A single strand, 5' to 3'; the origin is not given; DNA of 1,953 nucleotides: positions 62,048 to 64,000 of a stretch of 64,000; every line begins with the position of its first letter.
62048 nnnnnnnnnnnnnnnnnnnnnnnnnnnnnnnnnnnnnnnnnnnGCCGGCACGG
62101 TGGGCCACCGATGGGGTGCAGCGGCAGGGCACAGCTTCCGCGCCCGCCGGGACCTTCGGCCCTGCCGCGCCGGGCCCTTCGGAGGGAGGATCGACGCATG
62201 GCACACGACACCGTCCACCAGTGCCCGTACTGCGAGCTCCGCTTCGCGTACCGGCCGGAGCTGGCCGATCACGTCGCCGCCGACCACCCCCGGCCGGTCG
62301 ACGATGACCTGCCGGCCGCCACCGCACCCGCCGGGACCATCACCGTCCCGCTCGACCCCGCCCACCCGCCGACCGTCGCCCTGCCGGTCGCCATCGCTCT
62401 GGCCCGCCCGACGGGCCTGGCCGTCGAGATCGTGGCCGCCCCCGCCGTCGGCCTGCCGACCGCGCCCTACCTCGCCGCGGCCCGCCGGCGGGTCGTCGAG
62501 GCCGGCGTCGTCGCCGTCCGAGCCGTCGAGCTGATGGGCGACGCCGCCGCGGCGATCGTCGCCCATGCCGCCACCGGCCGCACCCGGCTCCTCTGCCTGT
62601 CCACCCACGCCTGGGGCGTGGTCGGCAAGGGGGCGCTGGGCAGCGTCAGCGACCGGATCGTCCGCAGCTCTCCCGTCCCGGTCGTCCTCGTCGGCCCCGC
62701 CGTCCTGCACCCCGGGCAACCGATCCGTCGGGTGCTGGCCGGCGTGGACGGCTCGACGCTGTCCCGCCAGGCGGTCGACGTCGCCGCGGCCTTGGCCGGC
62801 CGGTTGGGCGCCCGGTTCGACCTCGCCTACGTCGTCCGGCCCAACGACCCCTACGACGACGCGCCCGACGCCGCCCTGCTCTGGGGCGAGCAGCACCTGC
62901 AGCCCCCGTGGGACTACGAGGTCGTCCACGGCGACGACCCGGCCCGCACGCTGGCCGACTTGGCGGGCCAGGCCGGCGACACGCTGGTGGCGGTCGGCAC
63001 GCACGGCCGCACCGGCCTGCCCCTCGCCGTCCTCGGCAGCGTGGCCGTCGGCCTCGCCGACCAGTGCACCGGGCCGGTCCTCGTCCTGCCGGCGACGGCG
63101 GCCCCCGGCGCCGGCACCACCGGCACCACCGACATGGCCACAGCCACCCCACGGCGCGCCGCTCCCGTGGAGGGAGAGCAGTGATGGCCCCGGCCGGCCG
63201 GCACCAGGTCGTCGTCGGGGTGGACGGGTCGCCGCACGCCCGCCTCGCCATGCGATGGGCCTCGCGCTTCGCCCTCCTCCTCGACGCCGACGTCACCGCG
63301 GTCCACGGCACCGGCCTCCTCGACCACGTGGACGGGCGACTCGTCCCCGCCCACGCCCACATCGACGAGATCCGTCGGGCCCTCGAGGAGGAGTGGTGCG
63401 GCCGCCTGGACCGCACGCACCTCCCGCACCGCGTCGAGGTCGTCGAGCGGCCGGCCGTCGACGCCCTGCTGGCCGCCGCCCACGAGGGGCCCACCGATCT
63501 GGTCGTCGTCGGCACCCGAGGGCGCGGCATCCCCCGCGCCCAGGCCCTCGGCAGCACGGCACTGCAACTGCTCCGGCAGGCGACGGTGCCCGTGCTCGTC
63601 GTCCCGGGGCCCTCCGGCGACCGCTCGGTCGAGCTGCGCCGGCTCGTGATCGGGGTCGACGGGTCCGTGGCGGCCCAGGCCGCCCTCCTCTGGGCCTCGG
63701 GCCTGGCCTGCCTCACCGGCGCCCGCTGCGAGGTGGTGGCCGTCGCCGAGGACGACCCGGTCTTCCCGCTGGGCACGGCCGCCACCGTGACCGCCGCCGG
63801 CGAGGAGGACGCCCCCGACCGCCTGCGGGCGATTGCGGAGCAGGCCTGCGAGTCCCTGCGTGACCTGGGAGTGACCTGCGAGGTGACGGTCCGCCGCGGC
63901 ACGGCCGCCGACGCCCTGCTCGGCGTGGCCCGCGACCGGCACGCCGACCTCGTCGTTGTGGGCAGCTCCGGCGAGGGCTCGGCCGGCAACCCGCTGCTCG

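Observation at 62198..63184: Textbook C2H2 zinc finger at the N-terminus of a bacterial tandem-USP protein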

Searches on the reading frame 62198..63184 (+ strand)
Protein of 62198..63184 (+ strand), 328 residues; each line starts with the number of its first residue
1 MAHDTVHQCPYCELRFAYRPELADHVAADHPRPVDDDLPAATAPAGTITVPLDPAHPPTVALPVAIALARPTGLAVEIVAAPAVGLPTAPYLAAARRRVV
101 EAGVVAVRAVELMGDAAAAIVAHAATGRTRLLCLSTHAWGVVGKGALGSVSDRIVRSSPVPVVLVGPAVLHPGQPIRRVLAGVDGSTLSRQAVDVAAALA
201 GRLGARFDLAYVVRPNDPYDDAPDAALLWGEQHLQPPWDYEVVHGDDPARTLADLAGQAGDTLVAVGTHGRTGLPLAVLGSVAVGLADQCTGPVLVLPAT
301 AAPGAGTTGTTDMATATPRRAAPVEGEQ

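Call 4: search_protein_families(library=ncbifam, proteins=[window:62198-63184:+], max_evalue=10)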
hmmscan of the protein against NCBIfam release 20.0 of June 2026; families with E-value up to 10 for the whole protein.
window:62198-63184:+ (328 aa): 1 family
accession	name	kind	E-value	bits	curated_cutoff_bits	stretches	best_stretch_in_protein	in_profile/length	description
NF008380.0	PRK11175.1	equivalog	0.0013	17.8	227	1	248-297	250-299/313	universal stress protein UspE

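Call 5: search_protein_families(library=pfam, proteins=[window:62198-63184:+], max_evalue=10)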
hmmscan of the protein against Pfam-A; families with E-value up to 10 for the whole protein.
window:62198-63184:+ (328 aa): 6 families
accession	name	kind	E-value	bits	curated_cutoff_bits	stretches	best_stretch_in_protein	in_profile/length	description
PF00582.32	Usp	-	8.1e-28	98.2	24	2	176-298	2-141/141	Universal stress protein family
PF13894.12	zf-C2H2_4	-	0.021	16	27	1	7-30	1-24/24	C2H2-type zinc finger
PF00096.32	zf-C2H2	-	0.053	14.5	25.2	1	7-30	1-23/23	Zinc finger, C2H2 type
PF05605.18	zf-Di19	-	0.071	13.8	27.5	1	8-32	4-27/54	Drought induced 19 protein (Di19), zinc-binding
PF10276.14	zf-CHCC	-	0.13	12.8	27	1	2-16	23-37/37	Zinc-finger domain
PF18450.7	zf_C2H2_6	-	0.24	11.8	39.2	1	9-16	5-12/28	Zinc Finger domain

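Call 6: find_homologous_proteins(query=window:62198-63184:+, max_evalue=0.001)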
Query window:62198-63184:+ (328 aa): 45 proteins with E <= 0.001 among 8000 candidates.
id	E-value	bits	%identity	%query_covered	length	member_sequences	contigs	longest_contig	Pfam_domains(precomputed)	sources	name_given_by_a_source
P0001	8.6e-196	668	96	100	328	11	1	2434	PF00582.33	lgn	-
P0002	4.7e-133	462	74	91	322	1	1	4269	PF00582.33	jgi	jgi:nucleotide-binding universal stress UspA family protein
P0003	3.6e-87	311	58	92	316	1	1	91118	PF00582.33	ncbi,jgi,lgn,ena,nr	ncbi:MAG TPA: universal stress protein [Acidimicrobiales bacterium]|nr:universal stress protein [Aci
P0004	2.3e-73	266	55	91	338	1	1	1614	PF00582.33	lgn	-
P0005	4.3e-73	265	53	90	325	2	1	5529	PF00582.33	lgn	-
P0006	5.0e-66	241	52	91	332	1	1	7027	PF00582.33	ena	-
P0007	1.0e-63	234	49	87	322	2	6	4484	PF00582.33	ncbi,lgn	-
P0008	1.8e-61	226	49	92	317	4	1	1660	PF00582.33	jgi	jgi:nucleotide-binding universal stress UspA family protein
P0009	3.7e-48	183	42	89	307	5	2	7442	PF00582.33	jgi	jgi:nucleotide-binding universal stress UspA family protein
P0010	2.6e-44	170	48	79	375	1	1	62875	PF00582.33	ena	-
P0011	2.5e-43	167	42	90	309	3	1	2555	PF00582.33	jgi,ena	-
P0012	2.2e-31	128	40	77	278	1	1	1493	PF00582.33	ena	-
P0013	2.2e-29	121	40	77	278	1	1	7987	PF00582.33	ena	-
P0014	2.7e-14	71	36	77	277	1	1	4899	PF00582.33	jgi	jgi:nucleotide-binding universal stress UspA family protein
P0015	3.2e-14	71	35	51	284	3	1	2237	PF00582.33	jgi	jgi:nucleotide-binding universal stress UspA family protein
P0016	5.2e-14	71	31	80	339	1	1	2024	PF00582.33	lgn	-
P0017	1.0e-13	70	32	80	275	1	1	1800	PF00582.33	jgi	-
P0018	2.1e-13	69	33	57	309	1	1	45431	PF00582.33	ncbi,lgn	-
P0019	2.5e-13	68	32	77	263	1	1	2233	PF00582.33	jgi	jgi:nucleotide-binding universal stress UspA family protein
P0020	1.7e-12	66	31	78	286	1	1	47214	PF00582.33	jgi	jgi:nucleotide-binding universal stress UspA family protein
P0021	2.9e-12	65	36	32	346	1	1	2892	PF00582.33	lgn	-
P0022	2.0e-11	62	30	76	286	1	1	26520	PF00582.33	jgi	jgi:nucleotide-binding universal stress UspA family protein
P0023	1.8e-10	59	25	76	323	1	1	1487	PF00582.33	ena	-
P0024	3.9e-10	58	35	59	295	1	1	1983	PF00582.33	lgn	-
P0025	4.1e-10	58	29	77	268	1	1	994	PF00582.33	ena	-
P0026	1.4e-9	56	30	77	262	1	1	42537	PF00582.33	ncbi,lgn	-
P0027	2.3e-9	55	32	52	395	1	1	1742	PF09939.15,PF00582.33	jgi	jgi:nucleotide-binding universal stress UspA family protein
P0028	3.6e-9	55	33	50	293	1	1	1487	PF00582.33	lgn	-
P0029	1.1e-8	53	31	79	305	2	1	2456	PF00582.33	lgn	-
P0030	1.2e-8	53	32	57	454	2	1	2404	PF00582.33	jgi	jgi:nucleotide-binding universal stress UspA family protein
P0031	1.2e-8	53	33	55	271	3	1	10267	PF00582.33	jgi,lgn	-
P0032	1.4e-8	53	28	76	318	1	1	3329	PF00582.33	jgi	jgi:nucleotide-binding universal stress UspA family protein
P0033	1.5e-8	53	31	57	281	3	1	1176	PF00582.33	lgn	-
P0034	3.7e-8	51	32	81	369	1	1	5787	PF00582.33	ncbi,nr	ncbi:MAG TPA: universal stress protein [Thermomicrobiales bacterium]|nr:universal stress protein [Th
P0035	1.9e-7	49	30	58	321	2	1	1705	PF00582.33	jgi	jgi:nucleotide-binding universal stress UspA family protein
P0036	7.6e-7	47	32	77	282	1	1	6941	PF00582.33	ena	-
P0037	7.7e-7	47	25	54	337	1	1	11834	PF00582.33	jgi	jgi:nucleotide-binding universal stress UspA family protein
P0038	2.3e-6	45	29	56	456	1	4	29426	PF00582.33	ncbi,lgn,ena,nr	ncbi:MAG: universal stress protein [Pedosphaera sp. Tous-C6FEB]|nr:MAG: universal stress protein [Pe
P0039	1.1e-4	40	30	76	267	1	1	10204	PF00582.33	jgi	jgi:nucleotide-binding universal stress UspA family protein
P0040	1.2e-4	40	30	52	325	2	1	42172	PF00582.33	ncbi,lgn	-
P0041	2.5e-4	39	28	56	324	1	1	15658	PF00582.33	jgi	jgi:nucleotide-binding universal stress UspA family protein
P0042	2.9e-4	39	32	59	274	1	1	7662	PF00582.33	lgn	-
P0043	4.2e-4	38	34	43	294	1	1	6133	PF00582.33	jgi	jgi:nucleotide-binding universal stress UspA family protein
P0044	4.3e-4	38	37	34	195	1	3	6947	PF00582.33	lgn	-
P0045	7.3e-4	37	48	18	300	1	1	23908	PF00582.33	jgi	jgi:nucleotide-binding universal stress UspA family protein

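Call 17: predict_structure(alignment_id=A2)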
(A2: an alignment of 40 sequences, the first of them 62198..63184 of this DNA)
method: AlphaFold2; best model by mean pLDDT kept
length: 328 residues; sequences in the alignment: 40
mean_pLDDT: 83.7   pTM: 0.78
mean pLDDT of the five models: 83.7, 83.2, 81.3, 80.8, 79.9
residues with pLDDT >= 90: 194; 70-90: 67; 50-70: 37; < 50: 30
segments of 3 or more residues with pLDDT < 50: 145-147, 271-276, 308-323, 325-327
pLDDT, mean of each block of 10 residues (from residue 1): 81 93 90 62 90 87 97 96 85 94 95 94 95 82 56 93 95 96 88 94 95 80 72 82 92 96 89 51 91 95 62 39 48
secondary structure, 60 per line:
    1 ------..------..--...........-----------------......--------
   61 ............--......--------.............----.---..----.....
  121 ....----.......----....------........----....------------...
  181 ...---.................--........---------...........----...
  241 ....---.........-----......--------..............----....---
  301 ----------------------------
elements in order: H19-29 E47-52 H61-72 E75-80 H89-101 H116-124 E129-135 H140-143 H150-157 E162-165 E178-183 H187-203 E206-213 H223-233 E238-244 H248-256 E262-267 H276-289 E294-297

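Call 24: find_encoding_contigs(protein=P0003, flank=8000, max_places=2)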
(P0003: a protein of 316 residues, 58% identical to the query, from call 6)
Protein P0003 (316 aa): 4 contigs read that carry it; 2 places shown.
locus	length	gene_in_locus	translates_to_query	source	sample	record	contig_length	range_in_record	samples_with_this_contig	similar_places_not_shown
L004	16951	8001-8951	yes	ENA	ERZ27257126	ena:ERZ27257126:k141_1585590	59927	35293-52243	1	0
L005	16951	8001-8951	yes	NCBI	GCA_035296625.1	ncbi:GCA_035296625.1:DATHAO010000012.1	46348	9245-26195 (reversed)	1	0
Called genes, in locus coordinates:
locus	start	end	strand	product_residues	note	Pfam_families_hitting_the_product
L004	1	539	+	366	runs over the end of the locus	PF00571:CBS (faint)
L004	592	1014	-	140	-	PF12900:Pyridox_ox_2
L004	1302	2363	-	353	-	PF01590:GAF (weak), PF13492:GAF_3 (faint), PF13185:GAF_2 (weak), PF07730:HisKA_3 (weak), PF02518:HATPase_c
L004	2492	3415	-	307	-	PF00582:Usp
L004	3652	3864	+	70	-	PF08940:DUF1918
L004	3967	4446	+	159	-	PF00011:HSP20, PF17886:ArsA_HSP20 (faint)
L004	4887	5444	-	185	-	PF02834:LigT_PEase (weak), PF13563:2_5_RNA_ligase2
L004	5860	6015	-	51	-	PF01258:zf-dskA_traR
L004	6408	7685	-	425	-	PF13336:AcetylCoA_hyd_C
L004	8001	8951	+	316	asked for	PF00582:Usp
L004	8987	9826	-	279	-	PF23023:Anti-Pycsar_Apyc1, PF00753:Lactamase_B, PF12706:Lactamase_B_2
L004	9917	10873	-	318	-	PF02729:OTCace_N, PF00185:OTCace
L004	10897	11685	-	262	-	-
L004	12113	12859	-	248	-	PF00106:adh_short, PF08659:KR, PF13561:adh_short_C2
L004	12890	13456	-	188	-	PF03013:Pyr_excise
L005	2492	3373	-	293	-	PF00582:Usp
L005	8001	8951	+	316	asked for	PF00582:Usp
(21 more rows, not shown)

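Call 25: find_encoding_contigs(protein=P0013, flank=6000, max_places=2)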
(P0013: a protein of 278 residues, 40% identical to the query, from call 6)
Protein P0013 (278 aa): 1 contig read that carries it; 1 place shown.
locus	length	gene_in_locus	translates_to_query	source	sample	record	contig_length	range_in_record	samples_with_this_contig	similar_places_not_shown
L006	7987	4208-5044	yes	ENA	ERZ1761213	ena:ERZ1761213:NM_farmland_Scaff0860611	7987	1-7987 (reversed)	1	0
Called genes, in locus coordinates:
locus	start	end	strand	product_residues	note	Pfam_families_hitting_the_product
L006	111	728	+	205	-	-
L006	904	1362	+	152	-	-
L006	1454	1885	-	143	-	PF12900:Pyridox_ox_2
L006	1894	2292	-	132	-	PF00571:CBS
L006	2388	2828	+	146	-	PF00582:Usp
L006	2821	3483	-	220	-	PF00578:AhpC-TSA, PF08534:Redoxin, PF00085:Thioredoxin (faint), PF13098:Thioredoxin_2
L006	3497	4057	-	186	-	PF02600:DsbB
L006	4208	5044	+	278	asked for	PF00582:Usp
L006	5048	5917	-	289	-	PF21863:HTH_67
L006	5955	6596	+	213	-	PF00440:TetR_N (weak)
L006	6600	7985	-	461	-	?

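Call 26: find_encoding_contigs(protein=P0010, flank=8000, max_places=2)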
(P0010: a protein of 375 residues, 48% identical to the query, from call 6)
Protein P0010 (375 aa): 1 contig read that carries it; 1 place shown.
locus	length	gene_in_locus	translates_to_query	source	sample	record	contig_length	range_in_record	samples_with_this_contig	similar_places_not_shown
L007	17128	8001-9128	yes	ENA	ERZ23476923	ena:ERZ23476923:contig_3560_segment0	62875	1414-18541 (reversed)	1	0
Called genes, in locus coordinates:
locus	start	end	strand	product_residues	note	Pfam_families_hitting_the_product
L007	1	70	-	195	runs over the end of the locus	PF23562:AMP-binding_C_3 (weak)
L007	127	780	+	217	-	-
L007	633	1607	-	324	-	-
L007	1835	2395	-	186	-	-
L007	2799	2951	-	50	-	-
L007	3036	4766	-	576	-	-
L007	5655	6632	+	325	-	PF01326:PPDK_N, PF00391:PEP-utilizers, PF02896:PEP-utilizers_C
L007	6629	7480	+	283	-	PF02896:PEP-utilizers_C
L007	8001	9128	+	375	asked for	PF00582:Usp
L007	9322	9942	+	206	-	-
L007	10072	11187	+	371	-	PF13521:AAA_28 (faint)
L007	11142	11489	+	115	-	-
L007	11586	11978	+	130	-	PF00571:CBS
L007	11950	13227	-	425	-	PF00144:Beta-lactamase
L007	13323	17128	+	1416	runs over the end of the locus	PF00270:DEAD (faint), PF00271:Helicase_C, PF04408:WHD_HA2 (faint), PF21010:HA2_C, PF11898:DUF3418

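Call 39: fold_search(model_id=the predicted structure, library=pdb)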
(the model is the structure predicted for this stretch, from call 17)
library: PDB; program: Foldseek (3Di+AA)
matches with E <= 10: 1383; with E <= 0.001: 55
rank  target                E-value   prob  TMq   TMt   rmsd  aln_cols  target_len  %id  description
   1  3ab8_B                3.8e-14  1.00  0.56  0.69   5.5       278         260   27  Crystal Structure of the Hypothetical Tandem-type Universal Stress Protein TTHA0350 complexed with ATPs. (released 2010-12-15)
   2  3ab8_A                7.4e-14  1.00  0.56  0.69   5.0       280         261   26  Crystal Structure of the Hypothetical Tandem-type Universal Stress Protein TTHA0350 complexed with ATPs. (released 2010-12-15)
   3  3cis_B                7.5e-13  1.00  0.57  0.63   5.3       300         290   22  The Crystal Structure of Rv2623 from Mycobacterium tuberculosis (released 2009-03-17)
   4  3cis_C                8.4e-13  1.00  0.54  0.60   5.8       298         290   22  The Crystal Structure of Rv2623 from Mycobacterium tuberculosis (released 2009-03-17)
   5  3cis_A                9.5e-13  1.00  0.54  0.61   5.8       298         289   22  The Crystal Structure of Rv2623 from Mycobacterium tuberculosis (released 2009-03-17)
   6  3cis_G                1.4e-12  1.00  0.56  0.61   5.5       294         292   23  The Crystal Structure of Rv2623 from Mycobacterium tuberculosis (released 2009-03-17)
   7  3cis_E                1.7e-12  1.00  0.55  0.61   6.1       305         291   23  The Crystal Structure of Rv2623 from Mycobacterium tuberculosis (released 2009-03-17)
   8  4r2k                  2.1e-12  1.00  0.53  0.55   7.4       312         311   22  Crystal structure of H119A mutant of YdaA (Universal Stress Protein E) from Salmonella typhimurium (released 2015-02-04)
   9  3ab7_A                2.5e-12  1.00  0.56  0.73   4.4       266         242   28  Crystal Structure of the Hypothetical Tandem-type Universal Stress Protein TTHA0350 from Thermus thermophilus HB8 (released 2010-12-15)
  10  3olq                  2.5e-12  1.00  0.53  0.57   7.4       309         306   18  The crystal structure of a universal stress protein E from Proteus mirabilis HI4320 (released 2010-09-22)
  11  3cis_F                4.1e-12  1.00  0.58  0.68   4.7       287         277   23  The Crystal Structure of Rv2623 from Mycobacterium tuberculosis (released 2009-03-17)
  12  2jax                  4.4e-12  1.00  0.56  0.69   4.7       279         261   23  Universal Stress Protein Rv2623 from Mycobaterium Tuberculosis (released 2007-12-11)
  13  3ab7_B                4.9e-12  1.00  0.56  0.76   4.0       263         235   26  Crystal Structure of the Hypothetical Tandem-type Universal Stress Protein TTHA0350 from Thermus thermophilus HB8 (released 2010-12-15)
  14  4wy2                  5.5e-12  1.00  0.53  0.56   7.4       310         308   19  Crystal structure of universal stress protein E from Proteus mirabilis in complex with UDP-3-O-[(3R)-3-hydroxytetradecan (released 2014-11-26)
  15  3cis_H                2.0e-11  1.00  0.55  0.62   6.0       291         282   23  The Crystal Structure of Rv2623 from Mycobacterium tuberculosis (released 2009-03-17)
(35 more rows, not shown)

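Call 64: find_related_loci(query=A5, collection=metagenome_contigs, flank=4000)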
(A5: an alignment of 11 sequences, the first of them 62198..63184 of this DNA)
Query A5 (328 aa) in metagenome_contigs; peptide patterns used: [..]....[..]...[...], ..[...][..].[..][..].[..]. (x = any residue, [..] = any of these).
600 stretches matched a pattern (row limit reached: there are more); 115 encode a relative of the query (tblastn E <= 1e-3); the best 80 are kept; 80 distinct loci.
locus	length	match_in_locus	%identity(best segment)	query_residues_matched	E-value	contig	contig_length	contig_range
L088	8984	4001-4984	100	1-328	0e+0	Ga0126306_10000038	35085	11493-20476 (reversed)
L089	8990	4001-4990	56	1-328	3e-82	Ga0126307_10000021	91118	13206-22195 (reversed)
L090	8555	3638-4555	47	1-298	8e-61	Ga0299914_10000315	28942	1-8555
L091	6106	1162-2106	45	1-306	4e-58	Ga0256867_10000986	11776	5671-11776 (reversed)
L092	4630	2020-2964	45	1-306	4e-58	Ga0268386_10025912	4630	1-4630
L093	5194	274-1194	45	1-302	1e-57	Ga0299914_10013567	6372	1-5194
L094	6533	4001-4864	43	1-301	1e-54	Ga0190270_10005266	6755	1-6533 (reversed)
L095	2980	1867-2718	42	1-298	1e-47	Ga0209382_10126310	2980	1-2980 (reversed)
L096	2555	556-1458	42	6-301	3e-40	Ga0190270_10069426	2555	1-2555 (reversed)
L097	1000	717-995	58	1-92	2e-25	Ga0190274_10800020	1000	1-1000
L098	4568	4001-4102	79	8-41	2e-13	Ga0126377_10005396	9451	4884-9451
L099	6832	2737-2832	78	6-37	5e-13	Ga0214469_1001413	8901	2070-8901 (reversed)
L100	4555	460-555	78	6-37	5e-13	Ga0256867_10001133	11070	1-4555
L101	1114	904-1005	76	4-37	6e-13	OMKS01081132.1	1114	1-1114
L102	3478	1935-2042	64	3-38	8e-12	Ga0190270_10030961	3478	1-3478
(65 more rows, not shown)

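Call 73: list_cluster_members(proteins=[window:62198-63184:+, P0053, P0091])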
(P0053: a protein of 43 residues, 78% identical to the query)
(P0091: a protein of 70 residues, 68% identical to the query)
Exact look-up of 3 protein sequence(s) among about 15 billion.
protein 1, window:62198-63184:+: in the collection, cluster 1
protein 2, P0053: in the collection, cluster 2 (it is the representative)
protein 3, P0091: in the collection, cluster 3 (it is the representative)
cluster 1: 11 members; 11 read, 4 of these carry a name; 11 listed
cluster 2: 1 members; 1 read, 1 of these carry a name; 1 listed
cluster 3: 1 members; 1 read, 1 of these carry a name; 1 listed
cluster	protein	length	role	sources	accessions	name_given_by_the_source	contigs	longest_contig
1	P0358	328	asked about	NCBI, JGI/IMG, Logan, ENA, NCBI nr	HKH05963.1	MAG TPA: universal stress protein [Acidimicrobiales bacterium] | universal stress protein [Acidimicrobiales bacterium]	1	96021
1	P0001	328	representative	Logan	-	-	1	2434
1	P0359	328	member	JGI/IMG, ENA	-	nucleotide-binding universal stress UspA family protein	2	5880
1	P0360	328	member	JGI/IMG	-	nucleotide-binding universal stress UspA family protein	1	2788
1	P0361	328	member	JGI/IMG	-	nucleotide-binding universal stress UspA family protein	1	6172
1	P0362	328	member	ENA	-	-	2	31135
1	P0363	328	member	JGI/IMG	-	-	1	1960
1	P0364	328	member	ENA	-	-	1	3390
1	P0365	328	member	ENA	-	-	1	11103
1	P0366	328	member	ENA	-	-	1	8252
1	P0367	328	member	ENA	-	-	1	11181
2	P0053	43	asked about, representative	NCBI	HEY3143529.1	MAG TPA: C2H2-type zinc finger protein [Acidimicrobiales bacterium]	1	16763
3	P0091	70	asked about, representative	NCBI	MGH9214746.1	MAG: C2H2-type zinc finger protein [Acidimicrobiales bacterium]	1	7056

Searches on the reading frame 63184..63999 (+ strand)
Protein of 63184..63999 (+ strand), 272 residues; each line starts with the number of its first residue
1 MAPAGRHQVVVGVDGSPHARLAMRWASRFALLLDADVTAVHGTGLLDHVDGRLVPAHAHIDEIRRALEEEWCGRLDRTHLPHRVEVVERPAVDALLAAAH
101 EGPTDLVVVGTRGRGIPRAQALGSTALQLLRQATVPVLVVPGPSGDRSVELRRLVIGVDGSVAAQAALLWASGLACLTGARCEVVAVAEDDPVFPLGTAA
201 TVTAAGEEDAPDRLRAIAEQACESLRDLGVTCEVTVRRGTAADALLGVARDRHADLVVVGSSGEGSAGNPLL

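Call 5: search_protein_families(library=pfam, proteins=[window:63184-63999:+], max_evalue=10)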
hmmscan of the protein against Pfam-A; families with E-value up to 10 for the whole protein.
window:63184-63999:+ (272 aa): 1 family
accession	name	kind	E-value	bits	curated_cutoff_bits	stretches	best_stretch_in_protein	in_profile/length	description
PF00582.32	Usp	-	1.1e-36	126.9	24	2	7-141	3-141/141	Universal stress protein family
